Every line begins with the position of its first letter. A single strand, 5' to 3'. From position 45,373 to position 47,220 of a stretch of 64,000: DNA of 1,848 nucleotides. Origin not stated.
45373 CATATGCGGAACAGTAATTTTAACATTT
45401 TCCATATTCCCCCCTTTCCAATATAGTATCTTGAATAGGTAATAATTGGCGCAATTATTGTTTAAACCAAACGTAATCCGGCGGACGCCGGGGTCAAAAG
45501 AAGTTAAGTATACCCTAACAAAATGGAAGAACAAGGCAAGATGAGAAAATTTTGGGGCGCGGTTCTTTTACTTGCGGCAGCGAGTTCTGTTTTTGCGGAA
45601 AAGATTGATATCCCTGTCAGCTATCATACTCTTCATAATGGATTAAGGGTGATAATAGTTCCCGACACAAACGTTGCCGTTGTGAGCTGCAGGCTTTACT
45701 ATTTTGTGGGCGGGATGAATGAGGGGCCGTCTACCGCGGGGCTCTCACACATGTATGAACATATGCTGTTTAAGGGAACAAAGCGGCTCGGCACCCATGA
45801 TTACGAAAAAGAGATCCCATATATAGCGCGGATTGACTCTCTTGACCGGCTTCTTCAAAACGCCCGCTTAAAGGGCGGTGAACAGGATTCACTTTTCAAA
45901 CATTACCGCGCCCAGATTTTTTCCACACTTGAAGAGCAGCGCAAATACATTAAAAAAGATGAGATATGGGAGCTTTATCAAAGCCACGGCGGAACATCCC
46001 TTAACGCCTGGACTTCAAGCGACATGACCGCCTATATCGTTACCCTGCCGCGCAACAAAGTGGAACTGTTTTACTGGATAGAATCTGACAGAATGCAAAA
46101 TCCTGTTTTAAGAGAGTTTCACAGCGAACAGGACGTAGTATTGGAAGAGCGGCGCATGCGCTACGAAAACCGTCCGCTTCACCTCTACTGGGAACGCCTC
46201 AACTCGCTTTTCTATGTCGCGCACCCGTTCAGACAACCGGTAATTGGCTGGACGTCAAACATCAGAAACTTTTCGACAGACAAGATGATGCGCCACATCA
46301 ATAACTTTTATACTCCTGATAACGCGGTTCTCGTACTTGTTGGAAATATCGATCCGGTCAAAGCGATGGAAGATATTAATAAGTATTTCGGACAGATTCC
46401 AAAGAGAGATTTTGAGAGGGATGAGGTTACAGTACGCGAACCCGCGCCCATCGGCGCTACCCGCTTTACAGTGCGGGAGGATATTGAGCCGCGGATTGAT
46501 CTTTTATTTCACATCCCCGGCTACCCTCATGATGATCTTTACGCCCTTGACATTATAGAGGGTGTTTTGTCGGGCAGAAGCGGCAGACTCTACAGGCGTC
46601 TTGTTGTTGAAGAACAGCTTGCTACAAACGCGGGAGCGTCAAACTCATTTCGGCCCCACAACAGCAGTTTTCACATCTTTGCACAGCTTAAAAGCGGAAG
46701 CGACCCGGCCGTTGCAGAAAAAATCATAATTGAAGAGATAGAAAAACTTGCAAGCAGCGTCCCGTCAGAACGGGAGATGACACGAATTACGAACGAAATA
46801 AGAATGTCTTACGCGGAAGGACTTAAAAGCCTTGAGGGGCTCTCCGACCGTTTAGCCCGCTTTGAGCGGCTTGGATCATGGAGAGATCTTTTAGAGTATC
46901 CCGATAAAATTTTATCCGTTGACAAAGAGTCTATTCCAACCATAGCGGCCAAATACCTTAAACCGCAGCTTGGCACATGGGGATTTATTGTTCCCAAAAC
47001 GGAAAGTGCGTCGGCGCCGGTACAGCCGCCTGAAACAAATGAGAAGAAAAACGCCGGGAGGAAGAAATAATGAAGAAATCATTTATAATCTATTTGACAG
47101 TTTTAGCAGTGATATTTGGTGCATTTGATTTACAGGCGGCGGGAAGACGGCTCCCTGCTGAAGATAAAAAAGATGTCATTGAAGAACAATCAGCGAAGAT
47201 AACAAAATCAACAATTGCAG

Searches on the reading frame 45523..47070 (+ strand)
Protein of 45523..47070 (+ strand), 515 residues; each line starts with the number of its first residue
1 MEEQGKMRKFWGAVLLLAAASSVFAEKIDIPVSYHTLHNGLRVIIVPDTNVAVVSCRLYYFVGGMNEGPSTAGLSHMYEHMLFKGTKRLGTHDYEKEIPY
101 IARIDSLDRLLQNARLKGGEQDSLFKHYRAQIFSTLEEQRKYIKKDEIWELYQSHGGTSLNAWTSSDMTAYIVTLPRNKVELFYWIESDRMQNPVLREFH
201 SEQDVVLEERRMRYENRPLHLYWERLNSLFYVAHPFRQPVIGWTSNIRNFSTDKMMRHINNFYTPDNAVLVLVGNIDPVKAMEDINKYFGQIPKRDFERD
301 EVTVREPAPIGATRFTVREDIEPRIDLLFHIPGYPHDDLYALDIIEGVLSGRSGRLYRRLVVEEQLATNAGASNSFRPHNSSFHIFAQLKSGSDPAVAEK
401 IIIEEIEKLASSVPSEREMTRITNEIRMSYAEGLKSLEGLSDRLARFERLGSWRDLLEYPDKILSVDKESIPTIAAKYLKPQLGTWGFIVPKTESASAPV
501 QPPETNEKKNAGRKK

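Call 16: search_protein_families(library=pfam, proteins=[window:45523-47070:+])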
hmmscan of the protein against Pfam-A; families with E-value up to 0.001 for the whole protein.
window:45523-47070:+ (515 aa): 2 families
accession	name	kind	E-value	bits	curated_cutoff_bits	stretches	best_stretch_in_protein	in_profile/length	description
PF05193.26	Peptidase_M16_C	-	1.6e-27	97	23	1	250-423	2-178/181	Peptidase M16 inactive domain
PF00675.25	Peptidase_M16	-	2.3e-15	57.2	22.3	2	43-98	2-57/149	Insulinase (Peptidase family M16)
